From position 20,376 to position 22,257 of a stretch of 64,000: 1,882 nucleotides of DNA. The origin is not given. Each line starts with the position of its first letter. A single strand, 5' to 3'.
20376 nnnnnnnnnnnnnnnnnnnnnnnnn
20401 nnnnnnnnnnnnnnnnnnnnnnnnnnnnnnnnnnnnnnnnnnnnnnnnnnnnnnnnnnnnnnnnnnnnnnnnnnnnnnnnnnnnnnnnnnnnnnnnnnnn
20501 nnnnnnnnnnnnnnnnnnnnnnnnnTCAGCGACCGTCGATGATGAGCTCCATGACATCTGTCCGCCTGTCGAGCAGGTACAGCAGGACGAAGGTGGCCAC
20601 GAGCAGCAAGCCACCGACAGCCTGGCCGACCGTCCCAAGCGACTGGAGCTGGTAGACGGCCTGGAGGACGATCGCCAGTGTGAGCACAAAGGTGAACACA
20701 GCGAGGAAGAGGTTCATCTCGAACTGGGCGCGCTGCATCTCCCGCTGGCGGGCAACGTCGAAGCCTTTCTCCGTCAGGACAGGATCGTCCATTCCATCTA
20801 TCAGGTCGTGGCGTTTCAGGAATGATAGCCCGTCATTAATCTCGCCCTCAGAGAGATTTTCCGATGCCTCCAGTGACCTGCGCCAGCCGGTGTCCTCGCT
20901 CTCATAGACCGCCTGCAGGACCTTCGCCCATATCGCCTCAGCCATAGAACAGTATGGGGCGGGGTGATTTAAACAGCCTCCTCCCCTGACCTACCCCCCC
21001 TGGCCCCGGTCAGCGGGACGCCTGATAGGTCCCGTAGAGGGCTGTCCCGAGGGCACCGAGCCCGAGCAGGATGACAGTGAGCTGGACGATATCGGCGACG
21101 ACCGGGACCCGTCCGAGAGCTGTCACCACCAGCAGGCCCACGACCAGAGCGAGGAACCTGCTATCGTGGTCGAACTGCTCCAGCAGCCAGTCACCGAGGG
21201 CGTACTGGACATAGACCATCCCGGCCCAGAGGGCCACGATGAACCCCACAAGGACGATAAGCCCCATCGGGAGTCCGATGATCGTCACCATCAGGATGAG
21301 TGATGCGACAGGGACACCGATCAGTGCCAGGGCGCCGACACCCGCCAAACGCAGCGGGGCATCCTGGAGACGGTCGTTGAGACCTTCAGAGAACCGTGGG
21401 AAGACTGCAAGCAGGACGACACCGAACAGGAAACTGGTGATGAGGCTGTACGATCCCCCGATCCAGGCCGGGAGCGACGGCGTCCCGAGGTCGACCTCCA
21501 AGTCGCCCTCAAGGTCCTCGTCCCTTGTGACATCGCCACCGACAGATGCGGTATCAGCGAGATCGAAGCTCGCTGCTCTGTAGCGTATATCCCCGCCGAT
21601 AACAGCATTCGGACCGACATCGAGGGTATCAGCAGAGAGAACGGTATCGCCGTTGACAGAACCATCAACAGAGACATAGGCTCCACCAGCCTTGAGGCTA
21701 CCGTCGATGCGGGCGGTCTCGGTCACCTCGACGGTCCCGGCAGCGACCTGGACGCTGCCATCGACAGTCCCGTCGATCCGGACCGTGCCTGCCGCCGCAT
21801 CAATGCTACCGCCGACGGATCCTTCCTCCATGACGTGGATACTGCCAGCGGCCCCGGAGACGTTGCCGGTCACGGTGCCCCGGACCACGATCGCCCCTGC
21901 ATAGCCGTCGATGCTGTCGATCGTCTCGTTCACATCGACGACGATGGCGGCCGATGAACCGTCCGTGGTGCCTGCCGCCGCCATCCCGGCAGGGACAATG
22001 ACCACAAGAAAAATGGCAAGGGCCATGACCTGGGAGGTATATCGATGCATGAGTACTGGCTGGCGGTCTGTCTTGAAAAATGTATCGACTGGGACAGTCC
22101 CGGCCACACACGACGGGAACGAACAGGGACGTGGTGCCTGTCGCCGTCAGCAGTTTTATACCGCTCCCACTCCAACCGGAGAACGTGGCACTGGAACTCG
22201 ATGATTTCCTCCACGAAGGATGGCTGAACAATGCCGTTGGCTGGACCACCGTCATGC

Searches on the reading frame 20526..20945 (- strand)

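Call 49: search_protein_families(library=pfam, proteins=[window:20526-20945:-], max_evalue=0.01)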
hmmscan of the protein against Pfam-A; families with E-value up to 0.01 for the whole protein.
window:20526-20945:- (139 aa): 2 families
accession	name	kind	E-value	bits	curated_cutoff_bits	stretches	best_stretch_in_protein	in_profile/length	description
PF11683.13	DUF3278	-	0.008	16.7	26.6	0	61-128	21-88/130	Protein of unknown function (DUF3278)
PF21715.3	CggR_N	-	0.0084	16.2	30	0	8-67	7-66/71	CggR N-terminal DNA binding domain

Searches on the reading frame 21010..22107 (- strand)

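Call 49: search_protein_families(library=pfam, proteins=[window:21010-22107:-], max_evalue=0.01)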
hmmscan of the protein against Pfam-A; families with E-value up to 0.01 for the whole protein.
window:21010-22107:- (365 aa): 1 family
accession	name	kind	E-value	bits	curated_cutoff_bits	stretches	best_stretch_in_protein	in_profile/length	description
PF04519.19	Bactofilin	-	2.6e-16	60.1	27.9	2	106-180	16-86/98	Polymer-forming cytoskeletal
